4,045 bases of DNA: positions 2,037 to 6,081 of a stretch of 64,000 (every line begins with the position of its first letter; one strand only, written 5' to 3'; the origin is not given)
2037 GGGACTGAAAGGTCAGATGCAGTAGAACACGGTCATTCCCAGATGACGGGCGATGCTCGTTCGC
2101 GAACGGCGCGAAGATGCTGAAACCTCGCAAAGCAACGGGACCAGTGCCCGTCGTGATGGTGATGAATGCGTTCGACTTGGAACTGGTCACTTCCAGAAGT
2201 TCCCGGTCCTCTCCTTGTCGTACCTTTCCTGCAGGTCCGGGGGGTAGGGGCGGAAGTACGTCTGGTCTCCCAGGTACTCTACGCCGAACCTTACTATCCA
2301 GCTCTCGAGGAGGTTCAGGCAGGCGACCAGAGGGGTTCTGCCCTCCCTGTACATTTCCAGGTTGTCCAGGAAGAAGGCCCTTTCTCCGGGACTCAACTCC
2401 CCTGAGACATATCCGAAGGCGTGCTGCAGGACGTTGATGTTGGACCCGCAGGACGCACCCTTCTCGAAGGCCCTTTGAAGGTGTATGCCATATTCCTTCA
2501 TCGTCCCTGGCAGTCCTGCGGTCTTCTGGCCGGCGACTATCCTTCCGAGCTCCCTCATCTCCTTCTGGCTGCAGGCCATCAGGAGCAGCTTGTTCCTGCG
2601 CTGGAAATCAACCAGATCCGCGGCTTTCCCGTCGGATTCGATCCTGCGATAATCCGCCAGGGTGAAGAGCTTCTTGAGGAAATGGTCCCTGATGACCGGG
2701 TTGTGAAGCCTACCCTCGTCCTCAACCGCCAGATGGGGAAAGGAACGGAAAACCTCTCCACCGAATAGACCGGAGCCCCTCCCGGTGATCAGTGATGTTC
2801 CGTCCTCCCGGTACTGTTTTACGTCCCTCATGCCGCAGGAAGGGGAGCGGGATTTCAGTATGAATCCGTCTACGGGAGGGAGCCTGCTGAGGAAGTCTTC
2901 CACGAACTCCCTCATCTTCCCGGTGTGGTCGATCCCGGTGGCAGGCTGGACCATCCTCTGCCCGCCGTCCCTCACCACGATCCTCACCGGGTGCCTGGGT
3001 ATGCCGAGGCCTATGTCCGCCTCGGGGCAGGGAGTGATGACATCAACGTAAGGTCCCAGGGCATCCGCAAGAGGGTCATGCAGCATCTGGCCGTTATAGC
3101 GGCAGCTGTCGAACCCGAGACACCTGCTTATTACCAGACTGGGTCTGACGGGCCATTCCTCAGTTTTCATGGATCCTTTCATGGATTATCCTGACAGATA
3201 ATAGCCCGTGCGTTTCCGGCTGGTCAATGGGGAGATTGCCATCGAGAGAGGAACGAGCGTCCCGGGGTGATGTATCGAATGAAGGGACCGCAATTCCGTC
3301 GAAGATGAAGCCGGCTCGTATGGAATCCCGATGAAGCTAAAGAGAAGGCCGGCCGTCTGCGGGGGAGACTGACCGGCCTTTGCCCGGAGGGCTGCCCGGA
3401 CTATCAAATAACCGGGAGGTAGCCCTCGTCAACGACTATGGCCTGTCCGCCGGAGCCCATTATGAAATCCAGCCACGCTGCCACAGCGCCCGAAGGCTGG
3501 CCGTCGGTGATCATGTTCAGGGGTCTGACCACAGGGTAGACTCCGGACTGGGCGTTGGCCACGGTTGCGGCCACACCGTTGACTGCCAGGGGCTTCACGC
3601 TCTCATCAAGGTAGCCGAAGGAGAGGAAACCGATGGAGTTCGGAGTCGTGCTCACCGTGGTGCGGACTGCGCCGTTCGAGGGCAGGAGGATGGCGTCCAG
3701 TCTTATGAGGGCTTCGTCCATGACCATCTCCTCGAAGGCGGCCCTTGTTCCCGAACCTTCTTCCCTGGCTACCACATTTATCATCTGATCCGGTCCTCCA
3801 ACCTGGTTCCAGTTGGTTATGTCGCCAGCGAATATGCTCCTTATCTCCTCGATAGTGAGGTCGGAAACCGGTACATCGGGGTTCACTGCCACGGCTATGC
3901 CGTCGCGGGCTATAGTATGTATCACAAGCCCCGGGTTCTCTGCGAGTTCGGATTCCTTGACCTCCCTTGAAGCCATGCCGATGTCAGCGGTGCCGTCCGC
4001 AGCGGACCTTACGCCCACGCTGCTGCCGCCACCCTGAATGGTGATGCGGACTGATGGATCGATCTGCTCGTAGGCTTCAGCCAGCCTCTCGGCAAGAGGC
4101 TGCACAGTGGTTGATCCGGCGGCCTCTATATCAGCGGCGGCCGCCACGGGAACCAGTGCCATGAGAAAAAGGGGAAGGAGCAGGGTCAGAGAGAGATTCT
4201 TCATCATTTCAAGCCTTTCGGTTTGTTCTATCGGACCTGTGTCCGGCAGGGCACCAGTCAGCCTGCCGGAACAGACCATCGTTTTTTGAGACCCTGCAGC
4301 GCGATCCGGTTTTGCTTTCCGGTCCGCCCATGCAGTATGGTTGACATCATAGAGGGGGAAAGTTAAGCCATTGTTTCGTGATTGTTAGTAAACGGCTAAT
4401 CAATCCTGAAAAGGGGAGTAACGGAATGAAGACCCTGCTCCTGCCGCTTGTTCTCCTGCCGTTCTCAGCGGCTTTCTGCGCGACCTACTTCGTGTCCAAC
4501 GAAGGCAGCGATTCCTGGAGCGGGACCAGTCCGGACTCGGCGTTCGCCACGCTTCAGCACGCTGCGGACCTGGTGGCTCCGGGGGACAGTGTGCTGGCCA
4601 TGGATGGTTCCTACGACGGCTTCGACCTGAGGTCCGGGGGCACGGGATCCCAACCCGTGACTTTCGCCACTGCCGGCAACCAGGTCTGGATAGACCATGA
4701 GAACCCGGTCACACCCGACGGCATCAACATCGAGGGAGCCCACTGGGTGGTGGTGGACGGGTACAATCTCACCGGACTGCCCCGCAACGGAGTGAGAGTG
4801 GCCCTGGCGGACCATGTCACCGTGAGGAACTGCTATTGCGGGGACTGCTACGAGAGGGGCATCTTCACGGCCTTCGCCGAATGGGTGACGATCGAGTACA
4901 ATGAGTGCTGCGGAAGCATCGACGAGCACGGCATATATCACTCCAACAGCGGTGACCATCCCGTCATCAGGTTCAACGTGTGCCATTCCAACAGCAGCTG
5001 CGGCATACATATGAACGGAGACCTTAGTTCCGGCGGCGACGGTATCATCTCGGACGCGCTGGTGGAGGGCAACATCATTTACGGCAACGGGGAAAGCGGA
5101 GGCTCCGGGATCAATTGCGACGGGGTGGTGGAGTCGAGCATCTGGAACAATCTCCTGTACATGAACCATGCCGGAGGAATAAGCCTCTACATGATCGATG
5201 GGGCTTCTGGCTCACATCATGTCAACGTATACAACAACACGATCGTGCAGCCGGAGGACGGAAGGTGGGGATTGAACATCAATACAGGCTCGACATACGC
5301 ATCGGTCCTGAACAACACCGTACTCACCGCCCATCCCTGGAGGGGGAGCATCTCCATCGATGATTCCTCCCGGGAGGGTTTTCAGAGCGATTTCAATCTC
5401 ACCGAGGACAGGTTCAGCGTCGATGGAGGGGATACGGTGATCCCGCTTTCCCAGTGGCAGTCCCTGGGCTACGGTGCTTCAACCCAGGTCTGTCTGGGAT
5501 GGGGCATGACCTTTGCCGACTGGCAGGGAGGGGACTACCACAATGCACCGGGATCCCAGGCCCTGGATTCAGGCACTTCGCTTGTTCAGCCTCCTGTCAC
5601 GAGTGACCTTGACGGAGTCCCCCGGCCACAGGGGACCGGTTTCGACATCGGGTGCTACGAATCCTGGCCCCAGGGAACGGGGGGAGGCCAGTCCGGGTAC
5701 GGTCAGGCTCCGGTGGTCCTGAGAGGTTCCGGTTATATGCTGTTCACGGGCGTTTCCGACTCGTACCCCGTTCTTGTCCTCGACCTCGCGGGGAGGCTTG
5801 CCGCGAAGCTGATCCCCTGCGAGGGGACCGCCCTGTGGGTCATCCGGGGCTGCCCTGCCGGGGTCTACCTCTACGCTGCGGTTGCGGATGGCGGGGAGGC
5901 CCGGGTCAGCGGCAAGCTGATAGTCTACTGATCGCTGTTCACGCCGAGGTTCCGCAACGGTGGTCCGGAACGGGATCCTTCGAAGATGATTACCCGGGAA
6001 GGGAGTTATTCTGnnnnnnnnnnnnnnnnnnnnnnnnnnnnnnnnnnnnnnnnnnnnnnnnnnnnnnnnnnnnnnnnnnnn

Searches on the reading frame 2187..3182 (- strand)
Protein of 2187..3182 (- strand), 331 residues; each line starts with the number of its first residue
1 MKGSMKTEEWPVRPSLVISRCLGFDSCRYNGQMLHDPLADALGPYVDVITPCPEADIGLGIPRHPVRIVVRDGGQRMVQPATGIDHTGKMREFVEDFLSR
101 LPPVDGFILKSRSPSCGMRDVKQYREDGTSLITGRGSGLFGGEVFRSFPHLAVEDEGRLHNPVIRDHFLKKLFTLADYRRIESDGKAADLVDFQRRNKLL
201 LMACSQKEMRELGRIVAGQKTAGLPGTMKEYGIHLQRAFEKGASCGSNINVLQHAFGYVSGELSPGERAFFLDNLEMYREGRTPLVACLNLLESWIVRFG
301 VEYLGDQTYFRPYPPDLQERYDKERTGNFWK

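Call 50: search_protein_families(library=pfam, proteins=[window:2187-3182:-], max_evalue=0.001)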
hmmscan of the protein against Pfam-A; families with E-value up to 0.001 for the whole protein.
window:2187-3182:- (331 aa): 2 families
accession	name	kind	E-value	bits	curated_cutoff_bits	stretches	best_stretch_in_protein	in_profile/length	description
PF08349.16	DUF1722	-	3e-36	124.7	22.5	1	198-314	1-117/117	Protein of unknown function (DUF1722)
PF04463.17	2-thiour_desulf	-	2.7e-33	115.4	34.7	1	17-156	2-141/141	2-thiouracil desulfurase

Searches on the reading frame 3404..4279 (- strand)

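Call 50: search_protein_families(library=pfam, proteins=[window:3404-4279:-], max_evalue=0.001)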
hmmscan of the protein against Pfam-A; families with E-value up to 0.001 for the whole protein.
window:3404-4279:- (291 aa): 3 families
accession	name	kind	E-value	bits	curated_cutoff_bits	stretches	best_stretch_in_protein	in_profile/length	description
PF12849.12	PBP_like_2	-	2.9e-43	149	27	1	47-274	6-264/267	PBP superfamily domain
PF13531.11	SBP_bac_11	-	4.5e-12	46.7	25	1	54-287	4-226/227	Bacterial extracellular solute-binding protein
PF12727.12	PBP_like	-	9.4e-11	41.6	27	1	68-226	2-156/193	PBP superfamily domain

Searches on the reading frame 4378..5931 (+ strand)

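Call 50: search_protein_families(library=pfam, proteins=[window:4378-5931:+], max_evalue=0.001)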
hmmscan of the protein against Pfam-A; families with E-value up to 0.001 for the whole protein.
window:4378-5931:+ (517 aa): 1 family
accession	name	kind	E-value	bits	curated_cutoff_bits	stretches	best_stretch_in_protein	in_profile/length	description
PF13229.12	Beta_helix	-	5e-10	39.7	25.9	1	114-213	24-121/158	Right handed beta helix region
